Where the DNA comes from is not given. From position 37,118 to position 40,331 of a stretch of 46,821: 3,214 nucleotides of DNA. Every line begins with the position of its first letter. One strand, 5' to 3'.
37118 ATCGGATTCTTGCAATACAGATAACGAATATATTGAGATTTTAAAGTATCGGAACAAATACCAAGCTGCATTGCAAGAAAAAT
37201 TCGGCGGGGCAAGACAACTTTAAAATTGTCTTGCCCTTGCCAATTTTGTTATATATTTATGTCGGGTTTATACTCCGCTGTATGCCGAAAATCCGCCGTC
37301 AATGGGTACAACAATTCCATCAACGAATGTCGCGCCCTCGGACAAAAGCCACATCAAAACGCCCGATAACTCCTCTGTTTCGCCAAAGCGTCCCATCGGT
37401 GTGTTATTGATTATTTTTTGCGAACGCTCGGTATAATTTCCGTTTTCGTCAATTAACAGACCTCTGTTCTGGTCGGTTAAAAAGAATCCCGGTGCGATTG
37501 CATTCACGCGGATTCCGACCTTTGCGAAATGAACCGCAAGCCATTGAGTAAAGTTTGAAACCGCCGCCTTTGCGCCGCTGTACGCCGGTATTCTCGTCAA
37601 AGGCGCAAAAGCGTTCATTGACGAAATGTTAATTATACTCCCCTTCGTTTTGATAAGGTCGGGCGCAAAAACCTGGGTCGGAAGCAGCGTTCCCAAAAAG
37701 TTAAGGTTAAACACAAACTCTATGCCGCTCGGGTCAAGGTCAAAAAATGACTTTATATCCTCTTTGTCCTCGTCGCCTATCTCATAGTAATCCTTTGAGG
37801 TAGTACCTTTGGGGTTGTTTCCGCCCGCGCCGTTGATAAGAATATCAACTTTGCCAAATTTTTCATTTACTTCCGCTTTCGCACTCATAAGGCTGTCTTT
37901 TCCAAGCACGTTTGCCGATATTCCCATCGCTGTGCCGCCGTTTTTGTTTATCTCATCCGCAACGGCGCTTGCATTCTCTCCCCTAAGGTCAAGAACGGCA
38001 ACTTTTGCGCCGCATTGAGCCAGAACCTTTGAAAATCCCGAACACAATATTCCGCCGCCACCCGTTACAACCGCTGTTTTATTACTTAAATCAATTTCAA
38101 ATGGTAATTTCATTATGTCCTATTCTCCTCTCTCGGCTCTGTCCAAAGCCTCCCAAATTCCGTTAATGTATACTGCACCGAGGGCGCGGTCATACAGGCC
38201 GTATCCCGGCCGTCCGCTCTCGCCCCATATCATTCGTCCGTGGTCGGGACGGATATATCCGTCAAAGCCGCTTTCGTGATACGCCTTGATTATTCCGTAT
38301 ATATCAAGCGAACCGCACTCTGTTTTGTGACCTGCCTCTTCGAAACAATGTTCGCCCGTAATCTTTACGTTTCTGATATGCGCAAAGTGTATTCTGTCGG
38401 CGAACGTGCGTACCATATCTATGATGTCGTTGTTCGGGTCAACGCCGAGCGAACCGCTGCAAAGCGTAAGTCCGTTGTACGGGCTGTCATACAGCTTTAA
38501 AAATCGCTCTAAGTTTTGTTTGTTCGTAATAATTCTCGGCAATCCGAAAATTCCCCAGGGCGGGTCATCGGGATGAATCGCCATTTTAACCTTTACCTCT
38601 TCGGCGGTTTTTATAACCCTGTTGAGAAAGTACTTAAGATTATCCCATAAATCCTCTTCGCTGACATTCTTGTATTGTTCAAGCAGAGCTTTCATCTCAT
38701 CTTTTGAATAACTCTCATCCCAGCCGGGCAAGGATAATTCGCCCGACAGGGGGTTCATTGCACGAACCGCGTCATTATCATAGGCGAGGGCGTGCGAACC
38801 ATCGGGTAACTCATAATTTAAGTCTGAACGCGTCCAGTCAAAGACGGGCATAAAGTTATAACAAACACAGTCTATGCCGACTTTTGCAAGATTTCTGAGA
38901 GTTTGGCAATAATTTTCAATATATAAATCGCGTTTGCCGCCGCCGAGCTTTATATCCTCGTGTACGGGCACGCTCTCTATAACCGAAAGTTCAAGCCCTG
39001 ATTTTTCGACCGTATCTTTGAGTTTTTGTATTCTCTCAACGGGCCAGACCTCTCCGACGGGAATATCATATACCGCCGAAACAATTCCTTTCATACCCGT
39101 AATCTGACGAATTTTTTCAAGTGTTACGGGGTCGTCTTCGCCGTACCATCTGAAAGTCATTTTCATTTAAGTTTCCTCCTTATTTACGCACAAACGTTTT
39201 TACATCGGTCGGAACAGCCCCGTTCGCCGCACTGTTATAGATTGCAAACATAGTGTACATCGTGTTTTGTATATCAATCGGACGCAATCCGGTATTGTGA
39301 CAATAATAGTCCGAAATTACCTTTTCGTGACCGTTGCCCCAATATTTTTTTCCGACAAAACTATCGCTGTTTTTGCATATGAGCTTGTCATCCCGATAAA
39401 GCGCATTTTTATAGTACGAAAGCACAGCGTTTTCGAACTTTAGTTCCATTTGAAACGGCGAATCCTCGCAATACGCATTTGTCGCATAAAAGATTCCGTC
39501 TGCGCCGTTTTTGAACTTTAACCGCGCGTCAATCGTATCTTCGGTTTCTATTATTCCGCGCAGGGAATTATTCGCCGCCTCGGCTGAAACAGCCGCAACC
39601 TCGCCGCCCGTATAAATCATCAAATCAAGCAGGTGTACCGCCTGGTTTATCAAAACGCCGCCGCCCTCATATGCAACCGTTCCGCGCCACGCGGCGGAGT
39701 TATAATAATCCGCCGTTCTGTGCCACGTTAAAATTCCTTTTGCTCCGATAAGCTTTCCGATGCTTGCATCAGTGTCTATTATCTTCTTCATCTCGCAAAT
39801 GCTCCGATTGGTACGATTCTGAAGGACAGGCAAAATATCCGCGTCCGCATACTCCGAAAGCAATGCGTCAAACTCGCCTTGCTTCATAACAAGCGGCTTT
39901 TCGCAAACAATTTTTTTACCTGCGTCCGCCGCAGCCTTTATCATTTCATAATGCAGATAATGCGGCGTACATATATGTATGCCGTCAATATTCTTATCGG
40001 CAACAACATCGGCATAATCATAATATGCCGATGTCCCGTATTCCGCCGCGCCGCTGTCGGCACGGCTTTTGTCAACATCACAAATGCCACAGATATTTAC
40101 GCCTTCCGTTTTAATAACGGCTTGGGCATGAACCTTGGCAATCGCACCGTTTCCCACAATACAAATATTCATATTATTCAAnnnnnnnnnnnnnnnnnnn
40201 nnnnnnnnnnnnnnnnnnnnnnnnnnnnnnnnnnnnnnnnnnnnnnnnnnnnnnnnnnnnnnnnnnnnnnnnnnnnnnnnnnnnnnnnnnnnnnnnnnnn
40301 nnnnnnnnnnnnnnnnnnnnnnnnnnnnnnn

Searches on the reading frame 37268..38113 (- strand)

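Call 70: search_protein_families(library=pfam, proteins=[window:37268-38113:-], max_evalue=0.0001)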
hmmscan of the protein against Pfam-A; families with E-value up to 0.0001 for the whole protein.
window:37268-38113:- (281 aa): 2 families
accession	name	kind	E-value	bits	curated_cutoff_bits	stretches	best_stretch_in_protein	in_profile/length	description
PF00106.31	adh_short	-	5.2e-41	140.7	26.6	1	12-218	1-189/195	short chain dehydrogenase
PF13561.12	adh_short_C2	-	5.4e-41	141.2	27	1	28-276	13-236/236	Enoyl-(Acyl carrier protein) reductase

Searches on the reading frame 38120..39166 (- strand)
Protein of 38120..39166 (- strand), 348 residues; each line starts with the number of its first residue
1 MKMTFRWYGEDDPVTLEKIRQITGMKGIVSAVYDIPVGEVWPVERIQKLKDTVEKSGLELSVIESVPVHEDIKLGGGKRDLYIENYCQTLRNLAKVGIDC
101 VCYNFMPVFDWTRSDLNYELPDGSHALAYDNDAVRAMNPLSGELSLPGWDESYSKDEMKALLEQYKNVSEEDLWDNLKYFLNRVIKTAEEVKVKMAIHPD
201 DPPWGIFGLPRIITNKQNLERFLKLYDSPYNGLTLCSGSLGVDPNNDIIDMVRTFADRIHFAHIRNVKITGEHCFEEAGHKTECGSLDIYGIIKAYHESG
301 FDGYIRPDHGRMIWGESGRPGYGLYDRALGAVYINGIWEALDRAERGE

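Call 70: search_protein_families(library=pfam, proteins=[window:38120-39166:-], max_evalue=0.0001)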
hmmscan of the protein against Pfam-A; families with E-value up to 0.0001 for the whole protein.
window:38120-39166:- (348 aa): 2 families
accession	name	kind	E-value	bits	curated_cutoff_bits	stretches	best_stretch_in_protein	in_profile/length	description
PF03786.19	UxuA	-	1.2e-160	534.5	23.7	1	1-342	1-351/352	D-mannonate dehydratase (UxuA)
PF01261.30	AP_endonuc_2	-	3e-08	34.1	31.1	0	166-305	93-225/249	Xylose isomerase-like TIM barrel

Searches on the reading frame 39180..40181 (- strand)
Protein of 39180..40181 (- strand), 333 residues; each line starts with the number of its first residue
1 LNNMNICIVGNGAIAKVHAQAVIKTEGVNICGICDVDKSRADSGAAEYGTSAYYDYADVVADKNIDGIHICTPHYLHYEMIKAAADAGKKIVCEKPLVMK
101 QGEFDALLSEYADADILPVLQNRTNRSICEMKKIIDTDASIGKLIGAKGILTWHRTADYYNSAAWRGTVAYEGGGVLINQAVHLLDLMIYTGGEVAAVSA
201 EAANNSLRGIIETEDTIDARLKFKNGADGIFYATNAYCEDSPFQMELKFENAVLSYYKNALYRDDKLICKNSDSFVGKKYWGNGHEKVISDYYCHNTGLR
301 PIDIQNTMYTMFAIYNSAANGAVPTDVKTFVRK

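Call 70: search_protein_families(library=pfam, proteins=[window:39180-40181:-], max_evalue=0.0001)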
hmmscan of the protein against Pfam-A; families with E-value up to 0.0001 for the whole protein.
window:39180-40181:- (333 aa): 3 families
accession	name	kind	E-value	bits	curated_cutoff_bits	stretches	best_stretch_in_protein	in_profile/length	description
PF01408.29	GFO_IDH_MocA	-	3.5e-23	83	24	1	4-109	1-107/120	Oxidoreductase family, NAD-binding Rossmann fold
PF22725.1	GFO_IDH_MocA_C3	-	2.3e-17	63.6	27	1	130-250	3-119/124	GFO/IDH/MocA C-terminal domain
PF02894.22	GFO_IDH_MocA_C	-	6.4e-08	33.1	22.9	1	141-236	9-104/218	Oxidoreductase family, C-terminal alpha/beta domain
